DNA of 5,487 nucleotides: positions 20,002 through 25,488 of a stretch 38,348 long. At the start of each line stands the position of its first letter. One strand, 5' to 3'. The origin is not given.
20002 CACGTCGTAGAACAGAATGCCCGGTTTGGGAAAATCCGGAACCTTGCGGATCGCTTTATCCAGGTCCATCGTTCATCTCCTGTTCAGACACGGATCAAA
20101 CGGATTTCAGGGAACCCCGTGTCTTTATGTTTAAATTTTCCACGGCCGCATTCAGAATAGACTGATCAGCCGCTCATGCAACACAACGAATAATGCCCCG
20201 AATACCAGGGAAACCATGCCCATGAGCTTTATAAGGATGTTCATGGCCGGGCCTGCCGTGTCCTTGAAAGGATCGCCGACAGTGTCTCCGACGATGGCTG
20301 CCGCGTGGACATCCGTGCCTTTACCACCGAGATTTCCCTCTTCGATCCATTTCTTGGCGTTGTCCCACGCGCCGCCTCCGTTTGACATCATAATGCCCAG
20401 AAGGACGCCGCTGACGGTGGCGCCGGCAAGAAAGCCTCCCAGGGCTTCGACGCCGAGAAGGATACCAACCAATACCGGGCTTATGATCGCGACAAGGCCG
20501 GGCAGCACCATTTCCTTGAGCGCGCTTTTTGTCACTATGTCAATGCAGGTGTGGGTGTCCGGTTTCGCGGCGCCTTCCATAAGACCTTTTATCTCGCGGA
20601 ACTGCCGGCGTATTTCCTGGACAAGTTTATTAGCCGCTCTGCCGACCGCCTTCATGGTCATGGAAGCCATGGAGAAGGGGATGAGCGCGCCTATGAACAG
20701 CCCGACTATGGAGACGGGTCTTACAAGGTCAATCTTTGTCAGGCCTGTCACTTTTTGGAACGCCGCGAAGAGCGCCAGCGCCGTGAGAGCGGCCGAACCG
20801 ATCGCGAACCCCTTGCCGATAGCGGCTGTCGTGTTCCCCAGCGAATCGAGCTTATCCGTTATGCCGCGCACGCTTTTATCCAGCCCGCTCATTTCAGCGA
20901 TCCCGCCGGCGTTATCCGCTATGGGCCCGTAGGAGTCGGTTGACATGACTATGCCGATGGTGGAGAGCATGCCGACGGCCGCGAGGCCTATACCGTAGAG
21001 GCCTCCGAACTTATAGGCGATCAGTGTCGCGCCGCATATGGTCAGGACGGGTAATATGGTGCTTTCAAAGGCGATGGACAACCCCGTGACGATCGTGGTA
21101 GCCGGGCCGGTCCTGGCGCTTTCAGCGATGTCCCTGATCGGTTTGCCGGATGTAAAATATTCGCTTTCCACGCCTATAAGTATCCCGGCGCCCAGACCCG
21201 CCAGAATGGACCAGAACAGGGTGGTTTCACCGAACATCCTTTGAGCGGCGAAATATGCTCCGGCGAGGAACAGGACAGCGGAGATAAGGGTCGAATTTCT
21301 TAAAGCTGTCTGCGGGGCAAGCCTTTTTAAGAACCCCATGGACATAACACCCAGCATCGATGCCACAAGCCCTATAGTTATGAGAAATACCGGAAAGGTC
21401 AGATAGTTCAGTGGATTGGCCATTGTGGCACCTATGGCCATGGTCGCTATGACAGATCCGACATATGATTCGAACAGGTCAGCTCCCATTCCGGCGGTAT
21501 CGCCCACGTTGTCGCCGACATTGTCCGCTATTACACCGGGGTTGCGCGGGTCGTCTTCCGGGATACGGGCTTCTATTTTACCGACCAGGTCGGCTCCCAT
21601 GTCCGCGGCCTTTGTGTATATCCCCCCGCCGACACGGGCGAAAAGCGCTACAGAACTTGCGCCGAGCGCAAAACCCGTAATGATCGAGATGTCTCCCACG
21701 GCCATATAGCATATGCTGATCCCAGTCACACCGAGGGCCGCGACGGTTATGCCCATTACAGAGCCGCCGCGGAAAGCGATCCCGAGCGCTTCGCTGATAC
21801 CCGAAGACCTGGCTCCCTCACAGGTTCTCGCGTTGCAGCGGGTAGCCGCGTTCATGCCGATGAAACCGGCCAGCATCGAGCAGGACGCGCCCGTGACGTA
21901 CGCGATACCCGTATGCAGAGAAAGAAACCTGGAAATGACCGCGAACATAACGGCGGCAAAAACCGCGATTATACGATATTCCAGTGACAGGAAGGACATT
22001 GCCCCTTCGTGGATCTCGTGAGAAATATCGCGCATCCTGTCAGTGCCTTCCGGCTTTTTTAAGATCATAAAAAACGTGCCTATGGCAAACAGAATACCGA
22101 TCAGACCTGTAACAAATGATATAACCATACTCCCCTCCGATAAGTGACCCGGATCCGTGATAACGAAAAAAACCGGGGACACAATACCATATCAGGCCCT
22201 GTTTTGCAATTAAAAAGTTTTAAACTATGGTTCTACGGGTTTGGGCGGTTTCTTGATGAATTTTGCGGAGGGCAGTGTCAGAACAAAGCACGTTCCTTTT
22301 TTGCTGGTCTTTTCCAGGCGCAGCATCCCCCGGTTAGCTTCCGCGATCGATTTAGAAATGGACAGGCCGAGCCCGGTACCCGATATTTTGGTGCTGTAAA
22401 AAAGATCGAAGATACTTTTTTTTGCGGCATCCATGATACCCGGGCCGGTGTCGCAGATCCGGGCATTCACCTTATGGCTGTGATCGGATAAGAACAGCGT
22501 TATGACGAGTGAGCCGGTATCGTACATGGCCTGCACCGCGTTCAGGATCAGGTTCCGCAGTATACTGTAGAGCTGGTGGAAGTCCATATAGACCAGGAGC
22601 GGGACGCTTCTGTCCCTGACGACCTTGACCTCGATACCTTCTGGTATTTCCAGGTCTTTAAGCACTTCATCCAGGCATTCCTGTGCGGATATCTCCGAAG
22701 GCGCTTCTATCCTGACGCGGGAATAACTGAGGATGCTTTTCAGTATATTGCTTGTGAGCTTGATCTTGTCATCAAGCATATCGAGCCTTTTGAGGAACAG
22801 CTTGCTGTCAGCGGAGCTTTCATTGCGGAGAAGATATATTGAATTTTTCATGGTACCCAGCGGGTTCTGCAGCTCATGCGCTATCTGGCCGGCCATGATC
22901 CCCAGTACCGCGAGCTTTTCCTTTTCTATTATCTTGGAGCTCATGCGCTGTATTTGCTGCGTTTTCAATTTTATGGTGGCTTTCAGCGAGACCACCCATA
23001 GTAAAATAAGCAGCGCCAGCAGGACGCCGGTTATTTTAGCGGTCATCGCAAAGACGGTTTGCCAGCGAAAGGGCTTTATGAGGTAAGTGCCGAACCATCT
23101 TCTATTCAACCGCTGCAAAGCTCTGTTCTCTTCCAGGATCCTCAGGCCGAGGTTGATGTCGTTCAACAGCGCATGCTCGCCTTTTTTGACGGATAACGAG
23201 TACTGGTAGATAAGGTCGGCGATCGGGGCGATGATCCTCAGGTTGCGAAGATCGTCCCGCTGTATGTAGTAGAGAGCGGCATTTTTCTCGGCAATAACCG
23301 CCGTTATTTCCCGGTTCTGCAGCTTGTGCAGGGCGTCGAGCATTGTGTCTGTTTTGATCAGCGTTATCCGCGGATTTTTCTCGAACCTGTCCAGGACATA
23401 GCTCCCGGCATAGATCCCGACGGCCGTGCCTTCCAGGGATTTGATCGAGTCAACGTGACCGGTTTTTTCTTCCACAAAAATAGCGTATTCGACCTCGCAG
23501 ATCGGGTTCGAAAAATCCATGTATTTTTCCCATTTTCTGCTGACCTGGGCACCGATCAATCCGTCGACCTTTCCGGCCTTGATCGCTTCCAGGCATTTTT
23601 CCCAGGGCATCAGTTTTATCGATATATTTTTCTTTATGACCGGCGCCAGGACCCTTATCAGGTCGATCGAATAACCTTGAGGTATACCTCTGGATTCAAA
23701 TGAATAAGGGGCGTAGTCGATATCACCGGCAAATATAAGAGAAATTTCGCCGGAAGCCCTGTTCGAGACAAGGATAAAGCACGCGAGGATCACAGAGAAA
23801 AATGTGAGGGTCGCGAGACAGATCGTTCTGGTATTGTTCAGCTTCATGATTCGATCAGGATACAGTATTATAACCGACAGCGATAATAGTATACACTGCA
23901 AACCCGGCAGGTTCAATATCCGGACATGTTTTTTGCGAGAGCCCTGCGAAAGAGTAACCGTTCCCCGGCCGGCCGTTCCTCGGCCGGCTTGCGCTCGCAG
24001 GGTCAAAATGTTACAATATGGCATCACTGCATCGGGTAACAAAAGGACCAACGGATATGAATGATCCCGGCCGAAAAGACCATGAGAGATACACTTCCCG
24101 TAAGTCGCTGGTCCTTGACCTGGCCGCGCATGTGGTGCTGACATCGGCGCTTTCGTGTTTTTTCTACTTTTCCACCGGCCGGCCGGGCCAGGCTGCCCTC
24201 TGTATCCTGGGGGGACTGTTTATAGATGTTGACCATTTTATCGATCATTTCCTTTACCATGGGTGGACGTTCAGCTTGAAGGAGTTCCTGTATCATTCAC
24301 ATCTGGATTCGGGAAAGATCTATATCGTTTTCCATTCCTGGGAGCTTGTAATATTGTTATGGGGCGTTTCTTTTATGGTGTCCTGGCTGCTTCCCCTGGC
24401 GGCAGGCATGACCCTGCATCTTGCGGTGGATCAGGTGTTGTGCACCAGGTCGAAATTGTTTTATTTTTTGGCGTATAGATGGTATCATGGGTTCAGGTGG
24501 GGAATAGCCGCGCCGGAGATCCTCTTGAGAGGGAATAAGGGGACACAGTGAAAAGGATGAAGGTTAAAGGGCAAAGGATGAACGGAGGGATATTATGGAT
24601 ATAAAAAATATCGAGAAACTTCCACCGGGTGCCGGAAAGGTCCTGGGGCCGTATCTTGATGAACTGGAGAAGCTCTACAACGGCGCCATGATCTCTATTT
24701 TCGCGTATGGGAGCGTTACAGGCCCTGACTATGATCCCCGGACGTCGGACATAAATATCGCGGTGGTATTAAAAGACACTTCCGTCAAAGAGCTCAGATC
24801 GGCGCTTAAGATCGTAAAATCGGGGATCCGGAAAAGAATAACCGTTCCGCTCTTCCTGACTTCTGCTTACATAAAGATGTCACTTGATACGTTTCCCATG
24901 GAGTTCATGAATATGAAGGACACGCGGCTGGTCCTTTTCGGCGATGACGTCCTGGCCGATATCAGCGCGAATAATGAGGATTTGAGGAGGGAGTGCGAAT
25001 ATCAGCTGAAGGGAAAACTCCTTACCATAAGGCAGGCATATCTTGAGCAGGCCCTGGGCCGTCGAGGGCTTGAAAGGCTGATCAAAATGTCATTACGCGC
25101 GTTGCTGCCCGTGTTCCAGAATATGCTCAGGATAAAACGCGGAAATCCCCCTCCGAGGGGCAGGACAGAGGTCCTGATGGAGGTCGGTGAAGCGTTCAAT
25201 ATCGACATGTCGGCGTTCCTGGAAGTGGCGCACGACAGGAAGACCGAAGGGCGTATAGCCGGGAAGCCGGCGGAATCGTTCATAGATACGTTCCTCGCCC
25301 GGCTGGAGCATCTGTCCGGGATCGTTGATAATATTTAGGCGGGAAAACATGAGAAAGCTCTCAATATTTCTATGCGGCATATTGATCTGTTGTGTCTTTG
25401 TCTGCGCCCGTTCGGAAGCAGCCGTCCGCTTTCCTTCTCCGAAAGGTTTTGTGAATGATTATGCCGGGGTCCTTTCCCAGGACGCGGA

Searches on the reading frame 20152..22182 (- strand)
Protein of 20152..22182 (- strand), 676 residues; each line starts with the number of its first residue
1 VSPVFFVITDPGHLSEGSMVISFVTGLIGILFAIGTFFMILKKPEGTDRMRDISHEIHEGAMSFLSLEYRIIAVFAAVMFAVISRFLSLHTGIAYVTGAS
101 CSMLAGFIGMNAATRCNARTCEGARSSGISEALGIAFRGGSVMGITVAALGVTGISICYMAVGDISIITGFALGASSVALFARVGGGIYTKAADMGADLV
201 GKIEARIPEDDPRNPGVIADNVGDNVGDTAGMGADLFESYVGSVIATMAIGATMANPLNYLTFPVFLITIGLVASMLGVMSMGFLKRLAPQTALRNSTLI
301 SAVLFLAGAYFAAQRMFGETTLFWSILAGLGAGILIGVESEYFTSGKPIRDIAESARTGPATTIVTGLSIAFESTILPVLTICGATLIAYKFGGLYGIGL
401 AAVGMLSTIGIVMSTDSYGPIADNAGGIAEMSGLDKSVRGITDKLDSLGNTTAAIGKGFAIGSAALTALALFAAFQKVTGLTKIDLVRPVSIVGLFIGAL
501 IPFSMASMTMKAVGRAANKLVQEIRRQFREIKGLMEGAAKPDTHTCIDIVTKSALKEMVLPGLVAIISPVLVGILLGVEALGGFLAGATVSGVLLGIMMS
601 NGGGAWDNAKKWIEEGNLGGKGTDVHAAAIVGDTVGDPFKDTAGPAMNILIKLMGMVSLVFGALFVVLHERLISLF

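Call 6: search_protein_families(library=pfam, proteins=[window:20152-22182:-], max_evalue=0.001)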
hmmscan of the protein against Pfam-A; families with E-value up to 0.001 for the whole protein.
window:20152-22182:- (676 aa): 1 family
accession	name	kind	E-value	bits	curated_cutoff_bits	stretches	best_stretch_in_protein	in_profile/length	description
PF03030.21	H_PPase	-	7.3e-256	851.3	29.7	1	27-661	1-645/645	Inorganic H+ pyrophosphatase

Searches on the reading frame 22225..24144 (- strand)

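Call 6: search_protein_families(library=pfam, proteins=[window:22225-24144:-], max_evalue=0.001)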
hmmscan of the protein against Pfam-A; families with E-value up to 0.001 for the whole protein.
window:22225-24144:- (639 aa): 3 families
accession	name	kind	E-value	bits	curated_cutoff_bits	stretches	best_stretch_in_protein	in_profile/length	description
PF00497.25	SBP_bac_3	-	1.4e-20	73.9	26.4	1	136-352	1-131/132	Bacterial extracellular solute-binding proteins, family 3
PF02518.31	HATPase_c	-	9.6e-19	68.3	26.4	1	522-626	3-109/111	Histidine kinase-, DNA gyrase B-, and HSP90-like ATPase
PF00512.31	HisKA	-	4.4e-05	23.9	26.9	1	417-477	5-63/66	His Kinase A (phospho-acceptor) domain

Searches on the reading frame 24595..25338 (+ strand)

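Call 6: search_protein_families(library=pfam, proteins=[window:24595-25338:+], max_evalue=0.001)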
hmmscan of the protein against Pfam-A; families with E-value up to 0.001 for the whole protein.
window:24595-25338:+ (247 aa): 1 family
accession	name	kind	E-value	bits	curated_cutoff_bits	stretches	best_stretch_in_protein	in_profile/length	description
PF03442.20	CBM_X2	-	0.00044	20.7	28.9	0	115-153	24-62/83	Carbohydrate binding domain X2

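Call 51: search_protein_families(library=ncbifam, proteins=[window:24595-25338:+], max_evalue=0.01)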
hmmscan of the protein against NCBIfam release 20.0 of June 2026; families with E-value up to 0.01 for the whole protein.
window:24595-25338:+ (247 aa): 0 families
